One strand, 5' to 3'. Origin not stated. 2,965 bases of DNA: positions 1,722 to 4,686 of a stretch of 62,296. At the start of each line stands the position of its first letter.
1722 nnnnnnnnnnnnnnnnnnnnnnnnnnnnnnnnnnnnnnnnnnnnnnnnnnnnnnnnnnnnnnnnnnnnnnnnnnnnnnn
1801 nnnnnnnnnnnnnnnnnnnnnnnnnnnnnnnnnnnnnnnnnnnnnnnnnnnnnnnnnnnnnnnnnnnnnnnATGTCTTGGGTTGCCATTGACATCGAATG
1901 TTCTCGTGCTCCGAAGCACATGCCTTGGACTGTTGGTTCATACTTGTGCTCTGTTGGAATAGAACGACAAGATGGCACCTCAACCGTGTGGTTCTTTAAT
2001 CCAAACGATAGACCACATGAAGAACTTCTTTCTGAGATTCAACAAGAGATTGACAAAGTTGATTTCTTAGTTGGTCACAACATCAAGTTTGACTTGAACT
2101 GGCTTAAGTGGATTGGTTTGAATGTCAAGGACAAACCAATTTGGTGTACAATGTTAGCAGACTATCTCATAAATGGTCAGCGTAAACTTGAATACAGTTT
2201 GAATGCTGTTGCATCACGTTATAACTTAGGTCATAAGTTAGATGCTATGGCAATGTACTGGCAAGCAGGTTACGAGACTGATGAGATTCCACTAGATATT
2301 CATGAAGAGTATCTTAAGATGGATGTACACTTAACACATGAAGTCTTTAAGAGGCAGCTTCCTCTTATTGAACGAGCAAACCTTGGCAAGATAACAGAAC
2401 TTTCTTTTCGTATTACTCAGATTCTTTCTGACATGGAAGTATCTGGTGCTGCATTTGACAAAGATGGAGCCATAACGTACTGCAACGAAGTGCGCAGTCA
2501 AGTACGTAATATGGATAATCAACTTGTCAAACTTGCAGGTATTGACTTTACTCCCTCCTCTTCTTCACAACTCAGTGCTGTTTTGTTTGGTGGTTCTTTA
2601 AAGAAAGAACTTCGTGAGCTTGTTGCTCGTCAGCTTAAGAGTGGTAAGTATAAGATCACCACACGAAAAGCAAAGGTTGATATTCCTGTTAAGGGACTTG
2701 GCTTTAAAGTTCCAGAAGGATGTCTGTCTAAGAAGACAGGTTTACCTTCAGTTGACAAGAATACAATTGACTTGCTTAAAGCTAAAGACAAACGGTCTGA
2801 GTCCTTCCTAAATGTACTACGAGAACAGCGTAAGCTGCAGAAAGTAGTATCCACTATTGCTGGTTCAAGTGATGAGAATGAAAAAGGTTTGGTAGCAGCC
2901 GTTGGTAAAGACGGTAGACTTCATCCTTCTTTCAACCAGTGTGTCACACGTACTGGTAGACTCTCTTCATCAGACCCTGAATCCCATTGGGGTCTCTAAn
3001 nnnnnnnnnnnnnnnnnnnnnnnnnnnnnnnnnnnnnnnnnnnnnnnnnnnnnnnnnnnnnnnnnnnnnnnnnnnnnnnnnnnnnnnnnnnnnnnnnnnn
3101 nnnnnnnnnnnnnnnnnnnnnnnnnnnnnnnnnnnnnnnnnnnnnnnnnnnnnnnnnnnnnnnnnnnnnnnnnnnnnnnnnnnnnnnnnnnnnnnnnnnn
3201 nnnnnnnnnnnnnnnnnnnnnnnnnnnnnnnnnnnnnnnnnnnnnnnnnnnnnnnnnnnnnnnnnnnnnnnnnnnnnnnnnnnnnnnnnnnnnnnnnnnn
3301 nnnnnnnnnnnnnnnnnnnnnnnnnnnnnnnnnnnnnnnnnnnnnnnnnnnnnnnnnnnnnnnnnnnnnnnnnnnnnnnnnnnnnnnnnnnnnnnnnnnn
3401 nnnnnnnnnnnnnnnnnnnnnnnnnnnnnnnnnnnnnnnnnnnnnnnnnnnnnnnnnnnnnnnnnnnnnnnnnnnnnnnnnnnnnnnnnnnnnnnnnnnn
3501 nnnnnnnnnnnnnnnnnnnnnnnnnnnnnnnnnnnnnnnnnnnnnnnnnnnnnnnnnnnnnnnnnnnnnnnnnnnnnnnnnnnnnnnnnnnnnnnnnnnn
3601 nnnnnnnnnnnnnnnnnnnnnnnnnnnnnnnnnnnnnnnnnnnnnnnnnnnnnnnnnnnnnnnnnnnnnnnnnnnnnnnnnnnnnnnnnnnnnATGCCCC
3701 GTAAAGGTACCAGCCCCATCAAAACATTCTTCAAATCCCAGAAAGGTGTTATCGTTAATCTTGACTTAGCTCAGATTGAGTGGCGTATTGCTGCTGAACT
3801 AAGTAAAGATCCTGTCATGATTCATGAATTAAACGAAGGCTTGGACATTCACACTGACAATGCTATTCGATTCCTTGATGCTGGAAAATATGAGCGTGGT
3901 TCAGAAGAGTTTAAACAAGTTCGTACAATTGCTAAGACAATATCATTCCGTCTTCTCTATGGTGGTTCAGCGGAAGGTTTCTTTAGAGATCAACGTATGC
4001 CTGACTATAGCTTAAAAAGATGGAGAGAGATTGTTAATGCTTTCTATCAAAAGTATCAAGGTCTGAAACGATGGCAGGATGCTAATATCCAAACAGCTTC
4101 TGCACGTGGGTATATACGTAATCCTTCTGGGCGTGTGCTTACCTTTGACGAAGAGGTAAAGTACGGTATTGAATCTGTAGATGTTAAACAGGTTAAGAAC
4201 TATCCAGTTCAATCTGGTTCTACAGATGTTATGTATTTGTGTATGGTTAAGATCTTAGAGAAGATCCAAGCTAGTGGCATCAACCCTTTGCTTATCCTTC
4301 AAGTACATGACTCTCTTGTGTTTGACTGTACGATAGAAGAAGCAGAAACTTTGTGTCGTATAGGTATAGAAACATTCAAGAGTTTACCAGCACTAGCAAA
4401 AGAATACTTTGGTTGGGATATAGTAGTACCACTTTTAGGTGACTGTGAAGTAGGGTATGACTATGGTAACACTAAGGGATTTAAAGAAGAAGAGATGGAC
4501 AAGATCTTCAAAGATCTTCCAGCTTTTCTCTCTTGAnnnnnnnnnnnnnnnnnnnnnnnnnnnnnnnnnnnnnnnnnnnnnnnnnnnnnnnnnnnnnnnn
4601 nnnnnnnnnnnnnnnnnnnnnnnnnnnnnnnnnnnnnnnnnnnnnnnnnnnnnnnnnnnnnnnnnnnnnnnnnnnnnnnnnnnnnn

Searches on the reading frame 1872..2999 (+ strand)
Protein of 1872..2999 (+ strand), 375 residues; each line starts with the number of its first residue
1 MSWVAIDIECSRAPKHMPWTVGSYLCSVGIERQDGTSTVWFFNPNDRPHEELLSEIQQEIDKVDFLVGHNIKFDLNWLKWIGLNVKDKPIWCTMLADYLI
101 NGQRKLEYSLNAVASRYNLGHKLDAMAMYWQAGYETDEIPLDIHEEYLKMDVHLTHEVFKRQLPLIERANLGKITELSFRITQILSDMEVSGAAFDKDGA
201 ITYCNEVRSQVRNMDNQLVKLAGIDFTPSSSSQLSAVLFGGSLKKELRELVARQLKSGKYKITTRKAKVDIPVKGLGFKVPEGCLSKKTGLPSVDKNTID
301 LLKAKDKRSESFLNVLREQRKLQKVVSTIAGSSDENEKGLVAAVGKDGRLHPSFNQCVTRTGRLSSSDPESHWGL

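Call 31: search_protein_families(library=pfam, proteins=[window:1872-2999:+], max_evalue=0.001)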
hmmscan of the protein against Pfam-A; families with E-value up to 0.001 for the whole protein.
window:1872-2999:+ (375 aa): 3 families
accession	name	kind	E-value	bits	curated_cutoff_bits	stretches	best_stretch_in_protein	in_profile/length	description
PF00476.26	DNA_pol_A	-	5.6e-13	49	34.3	1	286-369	53-126/381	DNA polymerase family A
PF01612.26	DNA_pol_A_exo1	-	7.2e-10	39.4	23.6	1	65-161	78-167/173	3'-5' exonuclease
PF00929.31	RNase_T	-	0.00077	20.5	24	0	48-121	69-147/164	Exonuclease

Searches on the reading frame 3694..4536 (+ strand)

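Call 31: search_protein_families(library=pfam, proteins=[window:3694-4536:+], max_evalue=0.001)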
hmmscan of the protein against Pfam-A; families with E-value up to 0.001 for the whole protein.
window:3694-4536:+ (280 aa): 1 family
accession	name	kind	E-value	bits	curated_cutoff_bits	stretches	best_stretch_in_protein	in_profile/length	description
PF00476.26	DNA_pol_A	-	8.1e-39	134.1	34.3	1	8-257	140-379/381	DNA polymerase family A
